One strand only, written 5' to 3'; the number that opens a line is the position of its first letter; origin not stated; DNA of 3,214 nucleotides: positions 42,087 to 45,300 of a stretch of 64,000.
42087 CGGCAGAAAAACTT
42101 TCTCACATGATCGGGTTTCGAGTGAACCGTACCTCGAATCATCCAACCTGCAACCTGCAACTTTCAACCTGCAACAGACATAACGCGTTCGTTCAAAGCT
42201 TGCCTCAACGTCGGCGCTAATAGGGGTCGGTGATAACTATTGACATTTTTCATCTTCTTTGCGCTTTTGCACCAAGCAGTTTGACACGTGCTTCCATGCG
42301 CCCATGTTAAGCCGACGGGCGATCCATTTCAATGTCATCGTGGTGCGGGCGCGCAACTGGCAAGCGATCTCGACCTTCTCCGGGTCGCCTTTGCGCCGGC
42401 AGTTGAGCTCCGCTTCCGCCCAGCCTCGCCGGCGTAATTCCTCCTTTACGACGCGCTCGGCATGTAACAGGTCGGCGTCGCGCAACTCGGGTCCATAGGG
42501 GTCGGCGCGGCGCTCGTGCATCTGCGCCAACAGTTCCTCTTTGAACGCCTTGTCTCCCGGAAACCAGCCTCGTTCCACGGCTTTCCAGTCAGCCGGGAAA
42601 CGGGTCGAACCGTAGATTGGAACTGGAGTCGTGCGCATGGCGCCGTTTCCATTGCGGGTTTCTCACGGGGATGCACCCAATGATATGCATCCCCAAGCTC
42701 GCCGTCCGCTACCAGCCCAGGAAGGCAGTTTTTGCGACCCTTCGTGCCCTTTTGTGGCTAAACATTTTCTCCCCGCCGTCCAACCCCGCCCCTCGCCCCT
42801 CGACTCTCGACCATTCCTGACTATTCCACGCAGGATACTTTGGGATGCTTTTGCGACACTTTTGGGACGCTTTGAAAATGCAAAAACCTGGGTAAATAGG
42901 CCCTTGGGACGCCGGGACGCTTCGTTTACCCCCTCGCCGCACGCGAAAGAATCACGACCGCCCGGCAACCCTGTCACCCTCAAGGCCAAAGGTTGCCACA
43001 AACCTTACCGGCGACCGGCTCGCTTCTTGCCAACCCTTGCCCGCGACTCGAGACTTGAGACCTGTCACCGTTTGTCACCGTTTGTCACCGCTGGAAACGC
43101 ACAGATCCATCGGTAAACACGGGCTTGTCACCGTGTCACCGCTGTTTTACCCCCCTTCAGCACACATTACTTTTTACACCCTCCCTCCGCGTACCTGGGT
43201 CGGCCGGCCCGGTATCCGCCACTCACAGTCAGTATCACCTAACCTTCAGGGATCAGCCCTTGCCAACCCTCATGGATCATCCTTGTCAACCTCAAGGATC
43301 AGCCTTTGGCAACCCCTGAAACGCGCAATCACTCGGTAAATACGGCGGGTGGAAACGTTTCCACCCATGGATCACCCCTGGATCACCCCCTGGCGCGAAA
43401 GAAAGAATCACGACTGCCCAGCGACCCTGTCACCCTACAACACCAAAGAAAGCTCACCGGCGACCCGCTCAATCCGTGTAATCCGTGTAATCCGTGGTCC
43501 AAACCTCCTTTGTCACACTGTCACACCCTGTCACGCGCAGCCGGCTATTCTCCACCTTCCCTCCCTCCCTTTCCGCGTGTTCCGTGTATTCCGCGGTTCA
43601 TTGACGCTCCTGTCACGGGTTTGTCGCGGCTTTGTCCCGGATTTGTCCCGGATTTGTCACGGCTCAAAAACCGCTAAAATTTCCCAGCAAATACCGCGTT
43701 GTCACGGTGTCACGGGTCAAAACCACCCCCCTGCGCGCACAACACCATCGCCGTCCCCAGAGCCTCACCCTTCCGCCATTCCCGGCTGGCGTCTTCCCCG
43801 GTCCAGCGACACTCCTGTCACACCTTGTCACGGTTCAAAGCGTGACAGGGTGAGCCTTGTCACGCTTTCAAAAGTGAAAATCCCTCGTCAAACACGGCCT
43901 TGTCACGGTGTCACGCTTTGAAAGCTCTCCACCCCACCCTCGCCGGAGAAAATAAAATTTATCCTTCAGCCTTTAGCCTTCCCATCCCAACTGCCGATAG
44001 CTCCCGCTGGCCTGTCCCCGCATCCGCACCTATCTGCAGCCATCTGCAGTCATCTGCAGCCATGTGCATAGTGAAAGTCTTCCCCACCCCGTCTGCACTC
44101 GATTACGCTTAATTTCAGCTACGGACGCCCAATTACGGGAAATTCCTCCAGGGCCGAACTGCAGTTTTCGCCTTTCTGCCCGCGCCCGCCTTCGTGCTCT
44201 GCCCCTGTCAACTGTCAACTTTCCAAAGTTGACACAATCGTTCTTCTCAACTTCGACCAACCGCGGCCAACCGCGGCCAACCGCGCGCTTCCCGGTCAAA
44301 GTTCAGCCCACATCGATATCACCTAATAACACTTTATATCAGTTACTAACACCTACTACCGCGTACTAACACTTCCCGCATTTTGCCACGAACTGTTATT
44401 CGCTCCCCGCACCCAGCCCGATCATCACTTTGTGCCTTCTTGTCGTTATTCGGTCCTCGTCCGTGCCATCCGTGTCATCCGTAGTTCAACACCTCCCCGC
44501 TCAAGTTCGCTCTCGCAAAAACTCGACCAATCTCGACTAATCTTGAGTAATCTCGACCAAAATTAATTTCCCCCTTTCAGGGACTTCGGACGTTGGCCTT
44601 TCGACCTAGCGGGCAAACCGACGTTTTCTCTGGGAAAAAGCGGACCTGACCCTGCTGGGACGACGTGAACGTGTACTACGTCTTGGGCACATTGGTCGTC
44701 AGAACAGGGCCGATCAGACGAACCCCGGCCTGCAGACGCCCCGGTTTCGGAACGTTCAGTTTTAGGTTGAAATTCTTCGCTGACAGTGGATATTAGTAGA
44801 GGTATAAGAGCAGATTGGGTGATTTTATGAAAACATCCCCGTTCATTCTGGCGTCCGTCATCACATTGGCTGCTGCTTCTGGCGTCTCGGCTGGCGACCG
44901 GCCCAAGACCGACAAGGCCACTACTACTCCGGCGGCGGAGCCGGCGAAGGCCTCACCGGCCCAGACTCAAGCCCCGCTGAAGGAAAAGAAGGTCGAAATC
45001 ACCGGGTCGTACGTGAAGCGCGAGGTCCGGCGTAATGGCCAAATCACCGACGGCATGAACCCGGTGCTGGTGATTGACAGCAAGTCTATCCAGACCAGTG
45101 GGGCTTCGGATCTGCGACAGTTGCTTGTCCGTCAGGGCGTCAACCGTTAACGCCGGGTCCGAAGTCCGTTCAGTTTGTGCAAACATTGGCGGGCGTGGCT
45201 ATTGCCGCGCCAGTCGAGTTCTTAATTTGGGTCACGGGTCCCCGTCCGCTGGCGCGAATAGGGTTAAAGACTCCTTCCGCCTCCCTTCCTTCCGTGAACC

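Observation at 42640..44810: ORF-free, lower-GC 2.2-kb region carrying about 20 same-orientation TGTCAC hexamers, tandem duplications and perfect palindromes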

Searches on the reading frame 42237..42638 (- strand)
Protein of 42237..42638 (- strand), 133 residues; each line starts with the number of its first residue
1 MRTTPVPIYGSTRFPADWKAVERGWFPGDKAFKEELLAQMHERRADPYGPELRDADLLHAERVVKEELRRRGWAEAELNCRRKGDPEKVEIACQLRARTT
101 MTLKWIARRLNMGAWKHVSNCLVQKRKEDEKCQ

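Call 9: search_protein_families(library=pfam, proteins=[window:42237-42638:-], max_evalue=0.01)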
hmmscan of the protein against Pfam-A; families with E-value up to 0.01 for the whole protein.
window:42237-42638:- (133 aa): 0 families

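Call 13: find_homologous_proteins(query=window:42237-42638:-)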
Query window:42237-42638:- (133 aa): 177 proteins with E <= 0.001 among 215 candidates; the best 120 are listed.
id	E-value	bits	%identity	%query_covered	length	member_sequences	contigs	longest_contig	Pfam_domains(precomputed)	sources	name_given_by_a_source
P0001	4.7e-86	304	100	100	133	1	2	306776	-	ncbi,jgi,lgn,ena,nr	ncbi:MAG TPA: hypothetical protein VNZ64_20680 [Candidatus Acidoferrum sp.]|jgi:hypothetical protein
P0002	1.1e-57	212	78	86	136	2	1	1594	-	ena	-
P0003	1.0e-54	202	79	89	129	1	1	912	-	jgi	-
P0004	1.2e-52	196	77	89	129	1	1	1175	-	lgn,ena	-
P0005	1.3e-52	196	79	84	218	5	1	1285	-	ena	-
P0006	2.5e-52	195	76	89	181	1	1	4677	-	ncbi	-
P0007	1.2e-51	193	75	89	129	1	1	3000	-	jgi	jgi:hypothetical protein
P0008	2.0e-51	192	74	89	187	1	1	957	-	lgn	-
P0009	3.8e-51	191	77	89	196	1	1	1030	-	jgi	-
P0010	4.8e-51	191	75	89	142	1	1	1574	-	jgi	jgi:hypothetical protein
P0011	6.8e-51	190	80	81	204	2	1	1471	-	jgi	-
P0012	8.2e-51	190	77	89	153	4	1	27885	-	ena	-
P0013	1.7e-50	189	77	85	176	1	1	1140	-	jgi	-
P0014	4.1e-50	188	72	89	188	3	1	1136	-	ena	-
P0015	2.9e-49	185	73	86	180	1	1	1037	-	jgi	jgi:hypothetical protein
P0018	4.4e-48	181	81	80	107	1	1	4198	-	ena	-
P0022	1.6e-44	169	73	85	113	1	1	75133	-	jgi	jgi:hypothetical protein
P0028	7.4e-43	164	65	89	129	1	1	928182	-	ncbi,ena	-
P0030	3.1e-42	162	68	88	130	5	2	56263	-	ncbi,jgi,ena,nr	ncbi:MAG TPA: hypothetical protein VNZ64_15975 [Candidatus Acidoferrum sp.]|jgi:hypothetical protein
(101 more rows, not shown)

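Call 14: find_encoding_contigs(protein=P0030, flank=8000, max_places=4)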
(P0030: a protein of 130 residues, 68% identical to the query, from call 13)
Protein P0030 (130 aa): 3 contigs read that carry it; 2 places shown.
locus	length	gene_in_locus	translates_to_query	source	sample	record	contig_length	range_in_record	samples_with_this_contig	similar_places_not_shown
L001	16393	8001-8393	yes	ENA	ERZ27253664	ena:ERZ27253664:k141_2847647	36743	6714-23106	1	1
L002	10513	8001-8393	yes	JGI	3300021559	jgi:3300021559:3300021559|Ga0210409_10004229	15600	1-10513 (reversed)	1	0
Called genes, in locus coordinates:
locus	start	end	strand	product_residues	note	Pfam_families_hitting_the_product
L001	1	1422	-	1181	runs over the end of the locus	PF17128:DUF5107, PF00515:TPR_1 (faint), PF07719:TPR_2 (faint), PF13174:TPR_6 (faint), PF13181:TPR_8 (faint), PF13424:TPR_12 (weak), PF13428:TPR_14 (faint), PF13431:TPR_17 (faint), +2 more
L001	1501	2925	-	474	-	PF00083:Sugar_tr, PF07690:MFS_1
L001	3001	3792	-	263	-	PF07963:N_methyl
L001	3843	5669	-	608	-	-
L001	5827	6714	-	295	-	PF02311:AraC_binding, PF00165:HTH_AraC (weak), PF12833:HTH_18, PF00165:HTH_AraC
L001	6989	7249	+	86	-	-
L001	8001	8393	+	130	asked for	-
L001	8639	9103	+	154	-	-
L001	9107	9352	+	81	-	-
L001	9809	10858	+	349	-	PF03372:Exo_endo_phos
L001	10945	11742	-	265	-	PF03328:HpcH_HpaI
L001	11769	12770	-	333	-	PF00389:2-Hacid_dh, PF02826:2-Hacid_dh_C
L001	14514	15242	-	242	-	PF02492:cobW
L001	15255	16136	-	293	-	PF01730:UreF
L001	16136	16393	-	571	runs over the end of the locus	PF00449:Urease_alpha, PF01979:Amidohydro_1, PF07969:Amidohydro_3 (weak)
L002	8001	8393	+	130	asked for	-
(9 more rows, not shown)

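Call 15: find_encoding_contigs(protein=P0028, flank=8000, max_places=3)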
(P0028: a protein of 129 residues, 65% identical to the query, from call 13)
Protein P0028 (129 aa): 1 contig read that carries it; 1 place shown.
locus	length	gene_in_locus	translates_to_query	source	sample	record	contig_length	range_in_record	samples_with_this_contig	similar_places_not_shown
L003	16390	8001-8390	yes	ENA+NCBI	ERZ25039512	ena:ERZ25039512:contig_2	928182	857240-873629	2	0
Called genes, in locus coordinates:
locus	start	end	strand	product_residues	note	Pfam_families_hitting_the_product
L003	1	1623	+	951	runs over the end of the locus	PF07679:I-set (weak), PF13927:Ig_3 (weak), PF07679:I-set, PF13927:Ig_3, PF05345:He_PIG (weak)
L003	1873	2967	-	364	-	PF03054:tRNA_Me_trans, PF20259:tRNA_Me_trans_M, PF20258:tRNA_Me_trans_C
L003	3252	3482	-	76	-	-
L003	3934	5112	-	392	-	PF03054:tRNA_Me_trans, PF20259:tRNA_Me_trans_M, PF20258:tRNA_Me_trans_C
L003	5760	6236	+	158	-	-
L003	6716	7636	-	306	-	-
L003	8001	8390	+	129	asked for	-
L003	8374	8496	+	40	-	-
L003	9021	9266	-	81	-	PF01909:NTP_transf_2, PF18765:Polbeta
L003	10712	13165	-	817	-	PF09822:ABC_transp_aux, PF23355:IFT52_GIFT (weak), PF14258:DUF4350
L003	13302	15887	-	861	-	PF09822:ABC_transp_aux (faint), PF23355:IFT52_GIFT (faint), PF14258:DUF4350 (weak)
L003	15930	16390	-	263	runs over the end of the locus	-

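Call 23: find_related_loci(query=A1, collection=genome_contigs, flank=6000)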
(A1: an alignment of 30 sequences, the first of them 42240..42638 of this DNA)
Query A1 (133 aa) in genome_contigs; peptide patterns used: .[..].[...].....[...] (x = any residue, [..] = any of these).
595 stretches matched a pattern; 401 encode a relative of the query (tblastn E <= 1e-3); the best 80 are kept; 80 distinct loci.
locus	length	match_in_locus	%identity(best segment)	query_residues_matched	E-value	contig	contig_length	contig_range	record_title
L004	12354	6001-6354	65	16-133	2e-46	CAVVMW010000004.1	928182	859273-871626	MAG: uncultured bacterium isolate MFD03726.bin.2.170 genome assembly, contig: contig_2, whole genome shotgun sequence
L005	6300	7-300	65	32-129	7e-40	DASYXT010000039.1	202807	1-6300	MAG TPA_asm: Verrucomicrobiia bacterium isolate SMAG_U6315 k141_935926, whole genome shotgun sequence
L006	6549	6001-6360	55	15-133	2e-36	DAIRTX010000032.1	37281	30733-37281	MAG TPA_asm: Verrucomicrobiota bacterium isolate CTOTU10862 NODE_150_length_37281_cov_8.862086, whole genome shotgun seq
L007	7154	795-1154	56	15-133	3e-36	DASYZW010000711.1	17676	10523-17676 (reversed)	MAG TPA_asm: Verrucomicrobiia bacterium isolate SMAG_U6372 k141_218642, whole genome shotgun sequence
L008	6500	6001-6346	74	14-129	2e-42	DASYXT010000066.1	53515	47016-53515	MAG TPA_asm: Verrucomicrobiia bacterium isolate SMAG_U6315 k141_365236, whole genome shotgun sequence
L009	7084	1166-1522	50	16-133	5e-34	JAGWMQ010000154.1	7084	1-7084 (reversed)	MAG: Verrucomicrobiota bacterium isolate REEB211 contig-150_16705, whole genome shotgun sequence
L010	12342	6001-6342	55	16-128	4e-34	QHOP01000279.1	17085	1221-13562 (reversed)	MAG: Verrucomicrobia bacterium isolate AV5 14_0919_12_20cm_scaffold_8271_curated, whole genome shotgun sequence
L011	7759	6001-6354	54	17-133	1e-33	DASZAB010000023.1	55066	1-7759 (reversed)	MAG TPA_asm: Verrucomicrobiia bacterium isolate SMAG_U6377 k141_368771, whole genome shotgun sequence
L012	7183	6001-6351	53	17-133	4e-33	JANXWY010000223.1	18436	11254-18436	MAG: Verrucomicrobia bacterium isolate GL140_2_metabat_307_sub GL140_2_k141_174788, whole genome shotgun sequence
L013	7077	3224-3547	52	16-122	5e-31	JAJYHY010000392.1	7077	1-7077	MAG: bacterium isolate DBS2-1.bin101 NODE_21376_length_7077_cov_1.603022, whole genome shotgun sequence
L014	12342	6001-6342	50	15-127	5e-31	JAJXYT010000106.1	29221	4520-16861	MAG: bacterium isolate BP7.bin11 NODE_2087_length_29221_cov_1.567162, whole genome shotgun sequence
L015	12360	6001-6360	50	15-133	3e-30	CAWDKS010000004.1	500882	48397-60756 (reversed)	MAG: uncultured Verrucomicrobiae bacterium isolate MFD09286.bin.1.254 genome assembly, contig: contig_36511, whole genom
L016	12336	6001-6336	54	17-127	3e-30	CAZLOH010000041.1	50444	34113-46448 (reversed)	MAG TPA_asm: uncultured Bifidobacterium sp. isolate SRP263991_co5_614 genome assembly, contig: NODE_1447_length_50444_co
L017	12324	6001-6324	56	19-125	6e-30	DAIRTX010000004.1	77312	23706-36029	MAG TPA_asm: Verrucomicrobiota bacterium isolate CTOTU10862 NODE_33_length_77312_cov_10.061470, whole genome shotgun seq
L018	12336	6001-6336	53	17-127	1e-29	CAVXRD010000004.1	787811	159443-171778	MAG: uncultured Verrucomicrobiae bacterium isolate MFD09671.bin.1.3 genome assembly, contig: contig_57482, whole genome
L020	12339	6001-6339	53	16-127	2e-29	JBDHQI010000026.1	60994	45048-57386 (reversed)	MAG: Verrucomicrobiota bacterium isolate AS-MESO-3CA.116 NODE_1947_length_60994_cov_80.497497, whole genome shotgun sequ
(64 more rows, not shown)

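Call 37: search_protein_families(library=pfam, proteins=[window:42240-42638:-], max_evalue=1)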
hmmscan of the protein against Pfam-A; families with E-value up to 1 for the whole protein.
seq(133 aa): 0 families

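Call 38: search_protein_families(library=ncbifam, proteins=[window:42240-42638:-], max_evalue=1)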
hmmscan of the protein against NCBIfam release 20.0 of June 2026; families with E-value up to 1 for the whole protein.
seq(133 aa): 0 families

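Call 58: predict_structure(alignment_id=A1)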
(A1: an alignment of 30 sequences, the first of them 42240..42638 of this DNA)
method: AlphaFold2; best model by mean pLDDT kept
length: 133 residues; sequences in the alignment: 30
mean_pLDDT: 81.7   pTM: 0.61
mean pLDDT of the five models: 81.7, 79.9, 77.6, 76.9, 75.9
residues with pLDDT >= 90: 75; 70-90: 21; 50-70: 29; < 50: 8
segments of 3 or more residues with pLDDT < 50: 9-14
pLDDT, mean of each block of 10 residues (from residue 1): 52 52 65 75 58 87 96 95 95 95 96 97 96 89
secondary structure, 60 per line:
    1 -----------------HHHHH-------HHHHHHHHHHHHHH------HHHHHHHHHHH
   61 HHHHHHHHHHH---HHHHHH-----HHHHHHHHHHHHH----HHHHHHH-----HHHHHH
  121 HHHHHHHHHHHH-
elements in order: H18-22 H30-43 H50-71 H75-80 H86-98 H103-109 H115-132

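Call 66: find_encoding_contigs(protein=P0012, flank=5000, max_places=2)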
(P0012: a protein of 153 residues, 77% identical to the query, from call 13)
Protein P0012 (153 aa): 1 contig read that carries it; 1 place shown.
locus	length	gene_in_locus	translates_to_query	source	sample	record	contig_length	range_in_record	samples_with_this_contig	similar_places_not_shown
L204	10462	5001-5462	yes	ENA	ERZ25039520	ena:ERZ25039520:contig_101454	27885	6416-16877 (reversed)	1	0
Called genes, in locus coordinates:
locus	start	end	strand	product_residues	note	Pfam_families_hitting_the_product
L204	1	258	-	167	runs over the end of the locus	-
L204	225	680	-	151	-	-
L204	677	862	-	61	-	-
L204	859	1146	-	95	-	-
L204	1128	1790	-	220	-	PF19656:DUF6159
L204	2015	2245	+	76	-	-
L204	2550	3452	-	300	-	-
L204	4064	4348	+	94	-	-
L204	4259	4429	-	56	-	-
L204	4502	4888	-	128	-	-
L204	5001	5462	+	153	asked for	-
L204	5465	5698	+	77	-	-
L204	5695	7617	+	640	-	PF00144:Beta-lactamase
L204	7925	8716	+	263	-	-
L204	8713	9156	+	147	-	-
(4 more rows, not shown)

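Call 67: find_encoding_contigs(protein=P0022, flank=5000, max_places=2)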
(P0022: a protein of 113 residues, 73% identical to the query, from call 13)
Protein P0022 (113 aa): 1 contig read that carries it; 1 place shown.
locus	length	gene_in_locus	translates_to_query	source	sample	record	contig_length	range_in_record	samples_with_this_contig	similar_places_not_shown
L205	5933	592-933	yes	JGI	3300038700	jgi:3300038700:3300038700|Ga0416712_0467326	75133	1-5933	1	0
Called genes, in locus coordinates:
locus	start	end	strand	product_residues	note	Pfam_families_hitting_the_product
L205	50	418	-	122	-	-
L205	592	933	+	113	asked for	-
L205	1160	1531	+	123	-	-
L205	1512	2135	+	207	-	-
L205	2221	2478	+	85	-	PF01797:Y1_Tnp (weak)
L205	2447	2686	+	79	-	-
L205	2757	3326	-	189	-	PF00849:PseudoU_synth_2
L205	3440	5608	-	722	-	PF00072:Response_reg, PF13188:PAS_8 (faint), PF00512:HisKA, PF02518:HATPase_c, PF00072:Response_reg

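Call 68: find_encoding_contigs(protein=P0006, flank=5000, max_places=2)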
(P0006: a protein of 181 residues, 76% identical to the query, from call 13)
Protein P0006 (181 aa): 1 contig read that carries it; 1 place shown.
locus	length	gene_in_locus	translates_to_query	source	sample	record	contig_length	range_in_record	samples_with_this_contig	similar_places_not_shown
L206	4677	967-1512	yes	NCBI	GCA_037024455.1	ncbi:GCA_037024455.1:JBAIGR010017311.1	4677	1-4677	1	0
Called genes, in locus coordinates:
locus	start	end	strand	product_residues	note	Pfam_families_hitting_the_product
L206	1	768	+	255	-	?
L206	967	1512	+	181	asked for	-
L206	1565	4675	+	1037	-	?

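Call 69: find_encoding_contigs(protein=P0018, flank=5000, max_places=2)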
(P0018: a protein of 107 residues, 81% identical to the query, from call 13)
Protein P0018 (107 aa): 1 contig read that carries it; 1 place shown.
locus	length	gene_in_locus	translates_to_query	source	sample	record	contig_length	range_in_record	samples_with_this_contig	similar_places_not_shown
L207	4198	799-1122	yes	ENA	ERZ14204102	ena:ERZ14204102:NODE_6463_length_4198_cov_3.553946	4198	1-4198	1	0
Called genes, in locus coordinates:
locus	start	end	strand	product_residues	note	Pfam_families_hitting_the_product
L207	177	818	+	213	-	PF01797:Y1_Tnp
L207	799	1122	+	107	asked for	-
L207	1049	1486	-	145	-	PF07494:Reg_prop (faint)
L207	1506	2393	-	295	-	-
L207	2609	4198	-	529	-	?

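Call 81: find_encoding_contigs(protein=P0001, flank=6000, max_places=4)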
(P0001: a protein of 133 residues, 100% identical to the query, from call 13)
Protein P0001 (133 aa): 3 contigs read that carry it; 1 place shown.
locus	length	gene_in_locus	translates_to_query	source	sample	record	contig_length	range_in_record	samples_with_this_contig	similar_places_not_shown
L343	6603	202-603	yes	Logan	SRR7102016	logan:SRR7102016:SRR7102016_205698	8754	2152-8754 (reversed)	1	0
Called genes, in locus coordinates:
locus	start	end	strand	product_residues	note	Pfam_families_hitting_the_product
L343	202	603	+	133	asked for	-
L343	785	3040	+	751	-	PF01839:FG-GAP (faint), PF13517:FG-GAP_3, PF07593:UnbV_ASPIC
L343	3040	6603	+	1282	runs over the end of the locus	PF01839:FG-GAP (faint), PF13517:FG-GAP_3, PF16743:PliI (faint), PF13517:FG-GAP_3, PF14783:BBS2_Mid (faint), PF13517:FG-GAP_3, PF07593:UnbV_ASPIC (weak)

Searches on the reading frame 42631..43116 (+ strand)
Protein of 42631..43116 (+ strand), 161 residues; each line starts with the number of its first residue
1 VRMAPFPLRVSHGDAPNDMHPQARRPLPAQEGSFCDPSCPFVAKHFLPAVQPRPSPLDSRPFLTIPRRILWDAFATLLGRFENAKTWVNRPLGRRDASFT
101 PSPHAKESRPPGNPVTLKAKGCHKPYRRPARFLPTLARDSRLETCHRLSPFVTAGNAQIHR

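Call 9: search_protein_families(library=pfam, proteins=[window:42631-43116:+], max_evalue=0.01)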
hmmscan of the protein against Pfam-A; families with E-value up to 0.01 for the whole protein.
window:42631-43116:+ (161 aa): 0 families

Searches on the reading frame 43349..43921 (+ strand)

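Call 9: search_protein_families(library=pfam, proteins=[window:43349-43921:+], max_evalue=0.01)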
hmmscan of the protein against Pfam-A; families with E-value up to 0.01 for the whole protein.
window:43349-43921:+ (190 aa): 1 family
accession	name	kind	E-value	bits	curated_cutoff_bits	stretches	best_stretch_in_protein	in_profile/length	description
PF18253.6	HipN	-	0.0095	16.1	23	0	58-75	12-29/42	Hsp70-interacting protein N N-terminal domain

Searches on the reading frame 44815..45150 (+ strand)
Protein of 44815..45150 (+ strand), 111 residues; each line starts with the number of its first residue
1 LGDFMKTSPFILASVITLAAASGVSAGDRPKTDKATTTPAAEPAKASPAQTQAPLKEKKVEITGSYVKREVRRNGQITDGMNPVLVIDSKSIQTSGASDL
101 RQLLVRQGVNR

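Call 9: search_protein_families(library=pfam, proteins=[window:44815-45150:+], max_evalue=0.01)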
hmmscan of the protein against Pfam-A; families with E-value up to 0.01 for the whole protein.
window:44815-45150:+ (111 aa): 0 families

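Call 82: find_encoding_contigs(protein=window:44815-45150:+, flank=6000, max_places=6)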
Protein window:44815-45150:+ (111 aa): no gene with exactly this product is on record in the collection.
